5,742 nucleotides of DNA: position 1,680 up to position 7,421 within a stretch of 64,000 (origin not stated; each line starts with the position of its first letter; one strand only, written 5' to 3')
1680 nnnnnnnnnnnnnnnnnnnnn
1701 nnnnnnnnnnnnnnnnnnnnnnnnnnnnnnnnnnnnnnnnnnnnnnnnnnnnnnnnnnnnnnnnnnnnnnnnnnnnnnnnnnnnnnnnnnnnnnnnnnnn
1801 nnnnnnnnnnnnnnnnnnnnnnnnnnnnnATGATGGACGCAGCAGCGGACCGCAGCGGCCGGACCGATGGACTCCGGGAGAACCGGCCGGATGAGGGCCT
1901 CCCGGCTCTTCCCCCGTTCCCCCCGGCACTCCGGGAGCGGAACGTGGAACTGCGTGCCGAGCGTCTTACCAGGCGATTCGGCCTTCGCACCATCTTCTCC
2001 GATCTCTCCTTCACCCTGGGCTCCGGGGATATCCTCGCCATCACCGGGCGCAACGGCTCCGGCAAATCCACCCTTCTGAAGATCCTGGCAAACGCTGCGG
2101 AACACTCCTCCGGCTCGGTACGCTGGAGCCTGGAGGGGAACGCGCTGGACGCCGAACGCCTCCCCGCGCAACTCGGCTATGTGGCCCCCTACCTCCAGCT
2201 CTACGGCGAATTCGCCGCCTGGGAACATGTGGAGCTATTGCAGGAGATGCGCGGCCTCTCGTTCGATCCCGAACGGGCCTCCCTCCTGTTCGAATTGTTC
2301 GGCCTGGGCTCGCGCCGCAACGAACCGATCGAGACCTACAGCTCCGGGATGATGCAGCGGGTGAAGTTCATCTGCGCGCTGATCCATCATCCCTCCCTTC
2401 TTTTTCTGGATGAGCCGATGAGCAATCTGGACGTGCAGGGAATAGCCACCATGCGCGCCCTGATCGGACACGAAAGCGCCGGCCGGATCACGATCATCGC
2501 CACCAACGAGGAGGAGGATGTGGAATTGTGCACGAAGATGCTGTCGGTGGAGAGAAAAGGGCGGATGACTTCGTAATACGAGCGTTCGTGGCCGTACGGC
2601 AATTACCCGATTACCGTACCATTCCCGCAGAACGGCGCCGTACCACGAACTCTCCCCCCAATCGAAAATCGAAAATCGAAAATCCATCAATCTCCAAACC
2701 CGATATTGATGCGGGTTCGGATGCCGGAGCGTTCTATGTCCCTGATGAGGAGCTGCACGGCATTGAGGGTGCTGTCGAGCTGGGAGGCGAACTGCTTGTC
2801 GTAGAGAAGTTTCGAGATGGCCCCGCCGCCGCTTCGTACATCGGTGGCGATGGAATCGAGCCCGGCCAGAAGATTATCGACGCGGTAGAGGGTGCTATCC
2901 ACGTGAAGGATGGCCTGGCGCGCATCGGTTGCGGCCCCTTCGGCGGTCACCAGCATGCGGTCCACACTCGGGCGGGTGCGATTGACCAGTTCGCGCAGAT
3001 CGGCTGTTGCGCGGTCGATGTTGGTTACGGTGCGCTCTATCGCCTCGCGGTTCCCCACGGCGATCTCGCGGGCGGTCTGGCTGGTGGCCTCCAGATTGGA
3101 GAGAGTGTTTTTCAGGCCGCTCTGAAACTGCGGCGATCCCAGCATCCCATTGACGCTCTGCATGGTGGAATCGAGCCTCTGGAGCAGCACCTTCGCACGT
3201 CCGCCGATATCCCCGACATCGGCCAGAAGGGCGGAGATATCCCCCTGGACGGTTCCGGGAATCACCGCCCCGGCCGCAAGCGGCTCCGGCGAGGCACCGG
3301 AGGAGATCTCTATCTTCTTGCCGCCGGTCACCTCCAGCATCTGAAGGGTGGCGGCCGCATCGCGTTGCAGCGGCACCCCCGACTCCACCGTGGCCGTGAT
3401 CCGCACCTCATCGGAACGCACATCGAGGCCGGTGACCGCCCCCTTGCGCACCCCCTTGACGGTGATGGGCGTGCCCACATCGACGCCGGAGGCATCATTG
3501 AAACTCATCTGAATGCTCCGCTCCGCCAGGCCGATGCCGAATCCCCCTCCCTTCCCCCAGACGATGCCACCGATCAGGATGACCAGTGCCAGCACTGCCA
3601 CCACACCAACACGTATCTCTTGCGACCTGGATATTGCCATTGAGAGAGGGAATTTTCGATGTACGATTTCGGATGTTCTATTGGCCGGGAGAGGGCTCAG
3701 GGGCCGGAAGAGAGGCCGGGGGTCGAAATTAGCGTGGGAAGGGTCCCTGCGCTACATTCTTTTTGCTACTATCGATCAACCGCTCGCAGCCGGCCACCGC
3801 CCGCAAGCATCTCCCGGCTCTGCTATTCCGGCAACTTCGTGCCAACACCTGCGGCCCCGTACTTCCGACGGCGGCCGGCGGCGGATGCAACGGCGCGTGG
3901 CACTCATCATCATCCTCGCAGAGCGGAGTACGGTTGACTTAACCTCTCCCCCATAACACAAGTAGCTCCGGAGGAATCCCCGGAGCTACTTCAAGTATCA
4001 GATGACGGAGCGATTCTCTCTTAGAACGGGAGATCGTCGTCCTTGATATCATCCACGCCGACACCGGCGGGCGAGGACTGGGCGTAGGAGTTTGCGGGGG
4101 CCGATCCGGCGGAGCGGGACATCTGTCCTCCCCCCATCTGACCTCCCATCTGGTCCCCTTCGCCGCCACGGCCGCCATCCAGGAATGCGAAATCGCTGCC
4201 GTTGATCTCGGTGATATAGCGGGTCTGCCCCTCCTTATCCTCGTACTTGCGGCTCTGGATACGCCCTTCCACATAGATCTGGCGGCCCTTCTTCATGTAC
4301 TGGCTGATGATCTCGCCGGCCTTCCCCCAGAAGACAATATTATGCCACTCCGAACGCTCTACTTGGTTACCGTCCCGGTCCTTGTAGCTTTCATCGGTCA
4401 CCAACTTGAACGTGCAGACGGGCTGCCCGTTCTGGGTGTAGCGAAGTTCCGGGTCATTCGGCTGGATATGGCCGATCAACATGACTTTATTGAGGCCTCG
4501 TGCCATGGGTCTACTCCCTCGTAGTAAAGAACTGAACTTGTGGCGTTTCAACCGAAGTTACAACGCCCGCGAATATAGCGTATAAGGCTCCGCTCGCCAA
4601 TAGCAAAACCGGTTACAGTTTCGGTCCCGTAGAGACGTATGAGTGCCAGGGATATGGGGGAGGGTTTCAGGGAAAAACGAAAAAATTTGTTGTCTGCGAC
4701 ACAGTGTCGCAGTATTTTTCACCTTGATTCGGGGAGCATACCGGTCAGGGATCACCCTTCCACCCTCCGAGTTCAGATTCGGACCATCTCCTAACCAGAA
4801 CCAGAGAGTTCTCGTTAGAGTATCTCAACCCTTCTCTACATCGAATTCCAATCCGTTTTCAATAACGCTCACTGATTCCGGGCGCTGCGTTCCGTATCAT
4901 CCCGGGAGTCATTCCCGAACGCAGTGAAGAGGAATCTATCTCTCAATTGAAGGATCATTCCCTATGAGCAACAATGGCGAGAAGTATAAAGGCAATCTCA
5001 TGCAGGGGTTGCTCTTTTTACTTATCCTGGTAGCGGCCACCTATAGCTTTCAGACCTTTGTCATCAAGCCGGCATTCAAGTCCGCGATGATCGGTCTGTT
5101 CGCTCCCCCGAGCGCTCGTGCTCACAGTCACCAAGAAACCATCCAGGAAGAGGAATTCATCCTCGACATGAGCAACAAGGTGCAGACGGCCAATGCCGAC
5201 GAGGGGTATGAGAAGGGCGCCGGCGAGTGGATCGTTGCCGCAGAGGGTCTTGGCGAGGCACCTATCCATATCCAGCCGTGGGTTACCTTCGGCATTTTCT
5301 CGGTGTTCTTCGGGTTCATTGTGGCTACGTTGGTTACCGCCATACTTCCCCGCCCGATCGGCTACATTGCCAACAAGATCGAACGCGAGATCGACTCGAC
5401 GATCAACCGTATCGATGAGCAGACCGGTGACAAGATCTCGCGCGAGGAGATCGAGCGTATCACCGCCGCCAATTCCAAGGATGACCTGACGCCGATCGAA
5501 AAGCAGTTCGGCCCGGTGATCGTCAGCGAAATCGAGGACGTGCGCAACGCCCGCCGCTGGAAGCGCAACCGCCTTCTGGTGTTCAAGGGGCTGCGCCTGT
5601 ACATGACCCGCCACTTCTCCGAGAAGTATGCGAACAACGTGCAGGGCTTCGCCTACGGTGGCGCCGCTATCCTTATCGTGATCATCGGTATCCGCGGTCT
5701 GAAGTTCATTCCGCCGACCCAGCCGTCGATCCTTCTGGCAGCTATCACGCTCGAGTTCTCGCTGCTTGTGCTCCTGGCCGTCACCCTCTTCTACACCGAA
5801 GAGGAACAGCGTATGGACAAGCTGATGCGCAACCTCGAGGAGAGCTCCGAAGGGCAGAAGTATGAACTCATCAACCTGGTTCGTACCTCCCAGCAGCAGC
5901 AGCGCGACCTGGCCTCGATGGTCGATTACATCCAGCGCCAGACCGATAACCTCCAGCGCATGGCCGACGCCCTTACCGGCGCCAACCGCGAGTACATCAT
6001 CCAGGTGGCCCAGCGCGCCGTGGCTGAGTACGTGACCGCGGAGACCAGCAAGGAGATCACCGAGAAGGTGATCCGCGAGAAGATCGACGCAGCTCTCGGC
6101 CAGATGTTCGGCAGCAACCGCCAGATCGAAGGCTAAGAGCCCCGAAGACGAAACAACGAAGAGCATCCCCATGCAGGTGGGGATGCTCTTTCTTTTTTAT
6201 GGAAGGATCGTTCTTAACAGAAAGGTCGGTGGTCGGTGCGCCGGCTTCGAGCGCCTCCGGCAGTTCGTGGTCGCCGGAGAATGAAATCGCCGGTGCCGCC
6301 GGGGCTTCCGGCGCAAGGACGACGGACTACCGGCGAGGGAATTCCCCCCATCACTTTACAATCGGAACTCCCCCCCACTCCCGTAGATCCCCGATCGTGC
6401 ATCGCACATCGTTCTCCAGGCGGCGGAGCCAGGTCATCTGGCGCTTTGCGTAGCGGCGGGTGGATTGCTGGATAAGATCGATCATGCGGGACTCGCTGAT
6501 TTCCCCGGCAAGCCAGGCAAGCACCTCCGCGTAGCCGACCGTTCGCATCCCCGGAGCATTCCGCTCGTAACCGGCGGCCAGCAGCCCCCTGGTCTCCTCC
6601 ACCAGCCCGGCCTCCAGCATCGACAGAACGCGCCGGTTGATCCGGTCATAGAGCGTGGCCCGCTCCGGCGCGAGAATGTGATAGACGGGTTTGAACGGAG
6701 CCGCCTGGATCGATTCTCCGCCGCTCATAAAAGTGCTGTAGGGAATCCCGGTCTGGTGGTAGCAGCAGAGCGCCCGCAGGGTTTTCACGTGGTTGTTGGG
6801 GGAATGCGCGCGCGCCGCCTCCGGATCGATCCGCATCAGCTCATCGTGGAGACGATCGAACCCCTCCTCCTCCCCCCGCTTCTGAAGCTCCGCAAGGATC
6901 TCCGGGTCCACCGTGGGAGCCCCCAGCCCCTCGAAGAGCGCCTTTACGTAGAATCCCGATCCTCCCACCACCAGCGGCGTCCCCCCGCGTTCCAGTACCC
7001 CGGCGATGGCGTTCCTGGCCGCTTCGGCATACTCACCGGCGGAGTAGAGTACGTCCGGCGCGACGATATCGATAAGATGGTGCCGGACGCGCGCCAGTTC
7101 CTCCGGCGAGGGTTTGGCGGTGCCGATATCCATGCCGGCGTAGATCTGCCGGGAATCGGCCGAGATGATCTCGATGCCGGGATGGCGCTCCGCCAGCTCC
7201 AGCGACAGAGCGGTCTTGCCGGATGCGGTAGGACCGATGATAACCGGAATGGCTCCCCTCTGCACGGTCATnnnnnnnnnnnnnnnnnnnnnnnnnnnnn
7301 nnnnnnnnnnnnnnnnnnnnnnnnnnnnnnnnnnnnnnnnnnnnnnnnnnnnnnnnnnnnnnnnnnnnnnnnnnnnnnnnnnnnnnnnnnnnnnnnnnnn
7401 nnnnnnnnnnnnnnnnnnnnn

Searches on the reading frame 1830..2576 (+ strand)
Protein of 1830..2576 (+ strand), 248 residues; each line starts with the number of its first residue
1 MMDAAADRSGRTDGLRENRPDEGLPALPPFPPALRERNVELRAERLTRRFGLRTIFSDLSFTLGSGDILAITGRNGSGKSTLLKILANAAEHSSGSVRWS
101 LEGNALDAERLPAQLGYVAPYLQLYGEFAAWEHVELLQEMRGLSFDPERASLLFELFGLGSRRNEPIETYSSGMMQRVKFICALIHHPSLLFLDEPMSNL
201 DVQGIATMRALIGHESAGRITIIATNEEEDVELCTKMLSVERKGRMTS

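Call 82: search_protein_families(library=pfam, proteins=[window:1830-2576:+], max_evalue=0.0001)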
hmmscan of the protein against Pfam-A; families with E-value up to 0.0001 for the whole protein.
window:1830-2576:+ (248 aa): 4 families
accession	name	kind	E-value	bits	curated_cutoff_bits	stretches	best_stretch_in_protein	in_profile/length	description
PF00005.33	ABC_tran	-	1.2e-24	87.9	25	1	57-197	2-136/137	ABC transporter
PF13304.12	AAA_21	-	1.8e-11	45.1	27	1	68-93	1-31/304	AAA domain, putative AbiEii toxin, Type IV TA system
PF13191.12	AAA_16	-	5.7e-05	24.1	32.6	1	64-221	22-165/167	AAA ATPase domain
PF13555.12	AAA_29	-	7e-05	22.9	27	0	60-83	16-39/61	P-loop containing region of AAA domain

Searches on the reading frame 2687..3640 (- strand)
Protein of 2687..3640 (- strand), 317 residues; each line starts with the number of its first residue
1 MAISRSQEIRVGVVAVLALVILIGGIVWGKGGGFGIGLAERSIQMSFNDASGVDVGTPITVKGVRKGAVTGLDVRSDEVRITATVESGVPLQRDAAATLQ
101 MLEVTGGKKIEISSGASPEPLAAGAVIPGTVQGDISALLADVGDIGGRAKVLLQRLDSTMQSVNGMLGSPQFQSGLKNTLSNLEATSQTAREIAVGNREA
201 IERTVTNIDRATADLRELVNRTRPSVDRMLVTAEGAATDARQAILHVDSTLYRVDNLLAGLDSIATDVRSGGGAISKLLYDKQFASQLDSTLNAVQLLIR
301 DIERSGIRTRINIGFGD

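Call 82: search_protein_families(library=pfam, proteins=[window:2687-3640:-], max_evalue=0.0001)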
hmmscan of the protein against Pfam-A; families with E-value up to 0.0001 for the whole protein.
window:2687-3640:- (317 aa): 1 family
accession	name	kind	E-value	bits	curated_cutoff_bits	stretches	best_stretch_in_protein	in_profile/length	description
PF02470.25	MlaD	-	1.2e-13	51.6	25.1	1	41-115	3-81/81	MlaD protein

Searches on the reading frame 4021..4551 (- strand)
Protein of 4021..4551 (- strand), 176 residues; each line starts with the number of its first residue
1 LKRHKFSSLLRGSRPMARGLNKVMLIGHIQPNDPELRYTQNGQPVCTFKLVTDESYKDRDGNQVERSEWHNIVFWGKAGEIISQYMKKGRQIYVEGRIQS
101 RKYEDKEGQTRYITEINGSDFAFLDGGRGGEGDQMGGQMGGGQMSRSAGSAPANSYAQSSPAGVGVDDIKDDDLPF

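Call 82: search_protein_families(library=pfam, proteins=[window:4021-4551:-], max_evalue=0.0001)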
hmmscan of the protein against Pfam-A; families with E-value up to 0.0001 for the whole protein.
window:4021-4551:- (176 aa): 1 family
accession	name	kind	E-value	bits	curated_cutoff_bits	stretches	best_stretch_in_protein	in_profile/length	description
PF00436.31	SSB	-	4.3e-35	120.3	26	1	20-124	1-104/104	Single-strand binding protein family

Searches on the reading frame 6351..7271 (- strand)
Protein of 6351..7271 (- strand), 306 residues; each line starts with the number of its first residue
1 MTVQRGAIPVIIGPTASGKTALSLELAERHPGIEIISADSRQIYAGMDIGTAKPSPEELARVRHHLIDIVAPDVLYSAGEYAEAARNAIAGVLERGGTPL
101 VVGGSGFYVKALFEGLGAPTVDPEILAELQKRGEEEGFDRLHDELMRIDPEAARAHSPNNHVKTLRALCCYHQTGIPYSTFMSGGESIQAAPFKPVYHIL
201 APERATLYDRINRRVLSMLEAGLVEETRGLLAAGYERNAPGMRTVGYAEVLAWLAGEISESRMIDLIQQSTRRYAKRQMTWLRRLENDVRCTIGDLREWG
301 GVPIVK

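Call 82: search_protein_families(library=pfam, proteins=[window:6351-7271:-], max_evalue=0.0001)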
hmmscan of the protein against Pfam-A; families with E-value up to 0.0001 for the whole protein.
window:6351-7271:- (306 aa): 2 families
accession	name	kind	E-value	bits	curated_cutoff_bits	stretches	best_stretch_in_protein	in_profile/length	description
PF01715.23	IPPT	-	4.5e-80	269.3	23.6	1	42-284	1-242/243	IPP transferase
PF01745.22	IPT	-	1.1e-07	32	20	1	9-65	4-59/233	Isopentenyl transferase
